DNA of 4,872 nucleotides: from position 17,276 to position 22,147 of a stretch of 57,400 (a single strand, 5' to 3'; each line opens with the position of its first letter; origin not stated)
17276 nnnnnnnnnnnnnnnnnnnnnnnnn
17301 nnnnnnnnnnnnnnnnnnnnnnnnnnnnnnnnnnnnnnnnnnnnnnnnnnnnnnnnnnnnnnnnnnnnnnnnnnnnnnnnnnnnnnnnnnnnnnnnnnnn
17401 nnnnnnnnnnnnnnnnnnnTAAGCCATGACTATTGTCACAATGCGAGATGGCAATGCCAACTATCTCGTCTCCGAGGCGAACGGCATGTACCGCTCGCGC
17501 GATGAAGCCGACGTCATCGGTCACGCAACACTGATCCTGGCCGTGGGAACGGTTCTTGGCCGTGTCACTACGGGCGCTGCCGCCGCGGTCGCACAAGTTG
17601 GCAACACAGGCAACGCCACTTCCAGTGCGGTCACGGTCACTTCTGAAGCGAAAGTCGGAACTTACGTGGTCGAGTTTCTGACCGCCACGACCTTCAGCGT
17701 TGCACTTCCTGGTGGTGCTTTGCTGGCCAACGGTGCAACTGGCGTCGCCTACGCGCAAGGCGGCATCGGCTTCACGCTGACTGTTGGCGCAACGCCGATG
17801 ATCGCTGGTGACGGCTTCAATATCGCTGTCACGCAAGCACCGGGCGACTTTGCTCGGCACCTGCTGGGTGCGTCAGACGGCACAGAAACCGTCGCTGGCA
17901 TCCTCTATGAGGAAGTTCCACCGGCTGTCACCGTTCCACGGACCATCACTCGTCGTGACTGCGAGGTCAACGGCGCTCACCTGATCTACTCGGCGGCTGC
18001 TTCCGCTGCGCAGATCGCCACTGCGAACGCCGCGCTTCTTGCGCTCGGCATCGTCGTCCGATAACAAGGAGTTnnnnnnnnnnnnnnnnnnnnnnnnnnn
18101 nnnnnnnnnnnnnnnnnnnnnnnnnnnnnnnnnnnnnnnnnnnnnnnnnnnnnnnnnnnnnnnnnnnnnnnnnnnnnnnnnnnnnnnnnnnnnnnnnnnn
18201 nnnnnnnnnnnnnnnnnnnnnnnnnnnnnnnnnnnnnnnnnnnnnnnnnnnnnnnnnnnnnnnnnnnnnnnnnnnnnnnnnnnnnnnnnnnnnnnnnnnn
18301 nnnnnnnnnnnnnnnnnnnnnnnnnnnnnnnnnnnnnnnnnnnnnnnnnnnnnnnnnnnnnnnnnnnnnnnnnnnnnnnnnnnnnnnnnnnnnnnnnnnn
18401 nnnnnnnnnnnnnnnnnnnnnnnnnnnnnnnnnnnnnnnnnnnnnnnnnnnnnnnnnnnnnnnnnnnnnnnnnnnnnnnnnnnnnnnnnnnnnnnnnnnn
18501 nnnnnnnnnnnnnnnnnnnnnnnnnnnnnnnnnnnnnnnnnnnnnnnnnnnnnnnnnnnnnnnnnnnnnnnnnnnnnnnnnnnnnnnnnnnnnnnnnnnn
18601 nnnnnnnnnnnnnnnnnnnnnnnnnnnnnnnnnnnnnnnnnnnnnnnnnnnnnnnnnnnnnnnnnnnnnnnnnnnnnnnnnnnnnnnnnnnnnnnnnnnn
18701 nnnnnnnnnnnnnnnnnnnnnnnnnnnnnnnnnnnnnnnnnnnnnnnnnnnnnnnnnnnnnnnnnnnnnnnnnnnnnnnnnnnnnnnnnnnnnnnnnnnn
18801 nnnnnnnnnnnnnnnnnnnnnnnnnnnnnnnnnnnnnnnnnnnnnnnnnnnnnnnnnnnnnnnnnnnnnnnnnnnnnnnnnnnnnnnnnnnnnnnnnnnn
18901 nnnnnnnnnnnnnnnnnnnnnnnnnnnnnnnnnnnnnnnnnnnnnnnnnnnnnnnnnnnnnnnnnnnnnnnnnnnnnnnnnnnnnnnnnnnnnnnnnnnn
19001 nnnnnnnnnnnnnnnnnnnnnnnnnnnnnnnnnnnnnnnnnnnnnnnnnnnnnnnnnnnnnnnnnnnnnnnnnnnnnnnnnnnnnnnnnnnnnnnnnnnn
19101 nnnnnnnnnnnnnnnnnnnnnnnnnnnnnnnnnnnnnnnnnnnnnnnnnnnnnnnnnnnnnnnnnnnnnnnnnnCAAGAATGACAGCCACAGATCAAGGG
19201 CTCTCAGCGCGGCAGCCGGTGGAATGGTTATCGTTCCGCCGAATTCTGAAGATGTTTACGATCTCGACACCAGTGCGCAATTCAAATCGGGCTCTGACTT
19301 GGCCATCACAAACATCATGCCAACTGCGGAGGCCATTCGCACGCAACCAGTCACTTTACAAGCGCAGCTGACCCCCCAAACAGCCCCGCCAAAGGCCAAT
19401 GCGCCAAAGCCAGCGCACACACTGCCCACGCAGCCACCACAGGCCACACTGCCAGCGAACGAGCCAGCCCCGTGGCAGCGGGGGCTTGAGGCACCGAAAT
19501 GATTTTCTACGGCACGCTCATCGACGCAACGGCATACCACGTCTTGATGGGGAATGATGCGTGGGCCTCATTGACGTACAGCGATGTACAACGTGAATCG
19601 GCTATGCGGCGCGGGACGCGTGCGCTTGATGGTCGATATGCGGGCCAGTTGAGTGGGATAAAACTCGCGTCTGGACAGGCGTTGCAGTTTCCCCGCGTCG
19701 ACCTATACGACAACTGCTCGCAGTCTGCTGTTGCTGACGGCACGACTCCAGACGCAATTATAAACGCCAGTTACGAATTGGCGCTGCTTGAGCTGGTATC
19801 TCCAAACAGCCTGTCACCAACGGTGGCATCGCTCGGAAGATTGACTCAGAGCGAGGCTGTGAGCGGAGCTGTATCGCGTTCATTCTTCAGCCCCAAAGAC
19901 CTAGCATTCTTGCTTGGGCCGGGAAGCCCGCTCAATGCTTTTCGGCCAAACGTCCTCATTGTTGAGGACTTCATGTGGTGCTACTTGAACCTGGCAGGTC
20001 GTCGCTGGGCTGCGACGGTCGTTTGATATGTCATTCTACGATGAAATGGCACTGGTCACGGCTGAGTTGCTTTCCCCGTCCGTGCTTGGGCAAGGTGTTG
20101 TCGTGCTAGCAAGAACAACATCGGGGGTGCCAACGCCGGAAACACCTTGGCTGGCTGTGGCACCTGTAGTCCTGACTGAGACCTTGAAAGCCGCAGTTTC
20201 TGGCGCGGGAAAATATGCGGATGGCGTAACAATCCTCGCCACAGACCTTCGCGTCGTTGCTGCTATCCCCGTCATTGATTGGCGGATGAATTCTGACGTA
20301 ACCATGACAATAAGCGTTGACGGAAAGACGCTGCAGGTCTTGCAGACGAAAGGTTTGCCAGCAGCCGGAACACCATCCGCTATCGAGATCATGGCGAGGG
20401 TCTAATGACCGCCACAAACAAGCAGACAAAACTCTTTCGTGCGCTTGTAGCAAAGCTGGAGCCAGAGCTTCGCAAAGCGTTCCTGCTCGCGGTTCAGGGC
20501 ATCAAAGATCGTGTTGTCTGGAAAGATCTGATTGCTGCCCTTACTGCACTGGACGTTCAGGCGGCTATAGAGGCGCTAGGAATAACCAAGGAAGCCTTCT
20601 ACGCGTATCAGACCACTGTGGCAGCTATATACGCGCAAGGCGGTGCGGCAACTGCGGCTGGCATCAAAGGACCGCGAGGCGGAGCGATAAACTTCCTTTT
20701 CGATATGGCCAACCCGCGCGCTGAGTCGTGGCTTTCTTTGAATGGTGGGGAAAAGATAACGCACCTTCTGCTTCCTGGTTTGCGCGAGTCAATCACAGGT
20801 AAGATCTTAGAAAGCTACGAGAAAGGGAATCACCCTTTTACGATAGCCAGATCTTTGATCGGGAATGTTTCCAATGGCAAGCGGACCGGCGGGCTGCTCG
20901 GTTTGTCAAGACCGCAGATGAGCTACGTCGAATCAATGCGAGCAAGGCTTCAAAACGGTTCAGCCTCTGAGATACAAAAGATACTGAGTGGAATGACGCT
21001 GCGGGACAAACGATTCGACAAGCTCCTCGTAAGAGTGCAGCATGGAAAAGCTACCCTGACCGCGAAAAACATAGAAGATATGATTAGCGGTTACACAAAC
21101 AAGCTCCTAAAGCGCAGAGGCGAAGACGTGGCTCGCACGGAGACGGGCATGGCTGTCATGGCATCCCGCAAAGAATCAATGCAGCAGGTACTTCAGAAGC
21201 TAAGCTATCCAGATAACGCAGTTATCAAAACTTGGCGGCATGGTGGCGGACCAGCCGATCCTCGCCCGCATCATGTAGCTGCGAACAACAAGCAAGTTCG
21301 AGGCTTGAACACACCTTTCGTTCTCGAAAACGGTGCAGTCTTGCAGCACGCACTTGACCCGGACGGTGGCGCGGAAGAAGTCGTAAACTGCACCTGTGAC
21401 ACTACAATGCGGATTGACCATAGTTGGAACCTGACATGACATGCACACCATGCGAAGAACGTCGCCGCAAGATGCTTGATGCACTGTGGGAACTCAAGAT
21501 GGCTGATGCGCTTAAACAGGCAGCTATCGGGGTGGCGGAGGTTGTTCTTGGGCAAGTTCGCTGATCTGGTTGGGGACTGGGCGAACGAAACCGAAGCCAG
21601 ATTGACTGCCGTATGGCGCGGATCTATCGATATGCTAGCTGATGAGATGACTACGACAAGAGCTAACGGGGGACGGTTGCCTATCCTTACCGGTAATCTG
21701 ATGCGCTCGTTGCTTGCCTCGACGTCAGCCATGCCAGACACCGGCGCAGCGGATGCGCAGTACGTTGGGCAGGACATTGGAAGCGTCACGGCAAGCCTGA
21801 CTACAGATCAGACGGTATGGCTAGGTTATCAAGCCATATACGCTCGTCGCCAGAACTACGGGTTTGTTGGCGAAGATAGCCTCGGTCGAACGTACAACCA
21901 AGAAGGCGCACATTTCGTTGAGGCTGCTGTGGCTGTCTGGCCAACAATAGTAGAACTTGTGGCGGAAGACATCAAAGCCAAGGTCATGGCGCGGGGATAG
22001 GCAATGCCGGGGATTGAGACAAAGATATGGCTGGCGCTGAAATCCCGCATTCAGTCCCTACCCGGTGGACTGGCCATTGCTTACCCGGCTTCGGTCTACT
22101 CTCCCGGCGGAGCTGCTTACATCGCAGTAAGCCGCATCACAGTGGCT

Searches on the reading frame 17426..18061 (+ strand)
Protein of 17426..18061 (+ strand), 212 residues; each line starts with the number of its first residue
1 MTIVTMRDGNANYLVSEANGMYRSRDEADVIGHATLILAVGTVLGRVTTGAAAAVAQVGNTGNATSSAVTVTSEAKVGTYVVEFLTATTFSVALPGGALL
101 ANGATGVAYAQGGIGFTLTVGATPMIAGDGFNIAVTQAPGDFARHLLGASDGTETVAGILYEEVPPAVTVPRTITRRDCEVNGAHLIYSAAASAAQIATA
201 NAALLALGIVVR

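Call 13: search_protein_families(library=pfam, proteins=[window:17426-18061:+], max_evalue=0.01)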
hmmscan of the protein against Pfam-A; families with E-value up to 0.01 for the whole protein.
window:17426-18061:+ (212 aa): 1 family
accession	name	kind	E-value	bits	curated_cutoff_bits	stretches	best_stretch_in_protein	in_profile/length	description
PF02924.19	HDPD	-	1.4e-15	57.9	29.1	1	8-209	6-116/116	Bacteriophage lambda head decoration protein D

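Call 14: search_protein_families(library=phrogs, proteins=[window:17426-18061:+], max_evalue=0.001)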
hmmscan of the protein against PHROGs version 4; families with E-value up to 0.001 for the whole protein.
window:17426-18061:+ (212 aa): 0 families

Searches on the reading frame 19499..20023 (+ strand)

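Call 13: search_protein_families(library=pfam, proteins=[window:19499-20023:+], max_evalue=0.01)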
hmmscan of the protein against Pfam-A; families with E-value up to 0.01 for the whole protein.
window:19499-20023:+ (175 aa): 1 family
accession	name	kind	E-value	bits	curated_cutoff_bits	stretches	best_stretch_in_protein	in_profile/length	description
PF20557.3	DnaT_2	-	6.1e-15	55.9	27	1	4-134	17-136/168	Putative DnaT-like ssDNA binding protein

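Call 14: search_protein_families(library=phrogs, proteins=[window:19499-20023:+], max_evalue=0.001)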
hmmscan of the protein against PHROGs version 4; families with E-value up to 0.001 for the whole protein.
window:19499-20023:+ (175 aa): 1 family
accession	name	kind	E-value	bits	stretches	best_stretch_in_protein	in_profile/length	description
phrog_477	-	connector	4.5e-22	79.8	1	3-134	22-145/220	head-tail adaptor Ad1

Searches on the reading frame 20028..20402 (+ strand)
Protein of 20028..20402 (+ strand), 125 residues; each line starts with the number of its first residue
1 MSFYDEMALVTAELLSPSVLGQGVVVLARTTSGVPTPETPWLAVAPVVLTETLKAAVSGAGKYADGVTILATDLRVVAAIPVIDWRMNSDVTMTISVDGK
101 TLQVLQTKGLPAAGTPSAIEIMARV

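Call 13: search_protein_families(library=pfam, proteins=[window:20028-20402:+], max_evalue=0.01)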
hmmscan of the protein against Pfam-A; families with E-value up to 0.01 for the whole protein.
window:20028-20402:+ (125 aa): 0 families

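Call 14: search_protein_families(library=phrogs, proteins=[window:20028-20402:+], max_evalue=0.001)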
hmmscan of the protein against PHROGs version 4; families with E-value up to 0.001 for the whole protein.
window:20028-20402:+ (125 aa): 1 family
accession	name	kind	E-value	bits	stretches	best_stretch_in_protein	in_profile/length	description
phrog_161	-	connector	1.9e-08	35.6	1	1-124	1-118/120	head closure Hc1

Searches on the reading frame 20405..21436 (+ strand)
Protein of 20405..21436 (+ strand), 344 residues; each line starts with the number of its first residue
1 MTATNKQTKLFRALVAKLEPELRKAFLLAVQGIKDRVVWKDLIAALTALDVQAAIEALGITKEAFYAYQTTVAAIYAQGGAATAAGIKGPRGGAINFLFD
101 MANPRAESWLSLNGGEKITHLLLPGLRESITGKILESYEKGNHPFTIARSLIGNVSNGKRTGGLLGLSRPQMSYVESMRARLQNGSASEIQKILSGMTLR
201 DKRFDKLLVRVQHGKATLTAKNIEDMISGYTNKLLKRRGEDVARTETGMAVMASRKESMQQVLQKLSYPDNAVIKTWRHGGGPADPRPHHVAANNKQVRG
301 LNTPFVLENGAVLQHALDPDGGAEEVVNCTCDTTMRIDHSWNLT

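Call 13: search_protein_families(library=pfam, proteins=[window:20405-21436:+], max_evalue=0.01)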
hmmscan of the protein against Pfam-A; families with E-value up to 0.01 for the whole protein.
window:20405-21436:+ (344 aa): 0 families

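Call 14: search_protein_families(library=phrogs, proteins=[window:20405-21436:+], max_evalue=0.001)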
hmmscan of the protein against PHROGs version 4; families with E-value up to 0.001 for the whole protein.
window:20405-21436:+ (344 aa): 3 families
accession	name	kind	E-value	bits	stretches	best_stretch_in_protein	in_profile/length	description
phrog_3517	-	head and packaging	1.8e-57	196.3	1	4-339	5-331/371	head morphogenesis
phrog_2468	-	head and packaging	3.2e-23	83.7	1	38-337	54-273/303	head morphogenesis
phrog_2662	-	head and packaging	9.5e-11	42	1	93-336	562-708/717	portal protein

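Call 81: search_protein_families(library=ncbifam, proteins=[window:20405-21436:+], max_evalue=0.01)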
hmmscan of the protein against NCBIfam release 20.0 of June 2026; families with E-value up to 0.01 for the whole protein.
window:20405-21436:+ (344 aa): 0 families

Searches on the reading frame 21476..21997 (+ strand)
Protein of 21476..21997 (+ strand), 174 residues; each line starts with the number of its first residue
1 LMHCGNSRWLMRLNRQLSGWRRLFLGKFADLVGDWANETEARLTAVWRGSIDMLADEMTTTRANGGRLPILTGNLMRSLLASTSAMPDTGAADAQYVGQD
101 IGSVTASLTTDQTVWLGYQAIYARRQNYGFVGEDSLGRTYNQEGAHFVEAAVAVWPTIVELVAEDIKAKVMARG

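Call 13: search_protein_families(library=pfam, proteins=[window:21476-21997:+], max_evalue=0.01)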
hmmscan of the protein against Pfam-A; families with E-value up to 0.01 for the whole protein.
window:21476-21997:+ (174 aa): 0 families

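Call 14: search_protein_families(library=phrogs, proteins=[window:21476-21997:+], max_evalue=0.001)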
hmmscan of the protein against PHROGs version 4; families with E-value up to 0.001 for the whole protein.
window:21476-21997:+ (174 aa): 1 family
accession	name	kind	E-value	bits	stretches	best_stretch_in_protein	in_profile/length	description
phrog_169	-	connector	2.9e-06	28.4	1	27-169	129-262/275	tail completion or Neck1 protein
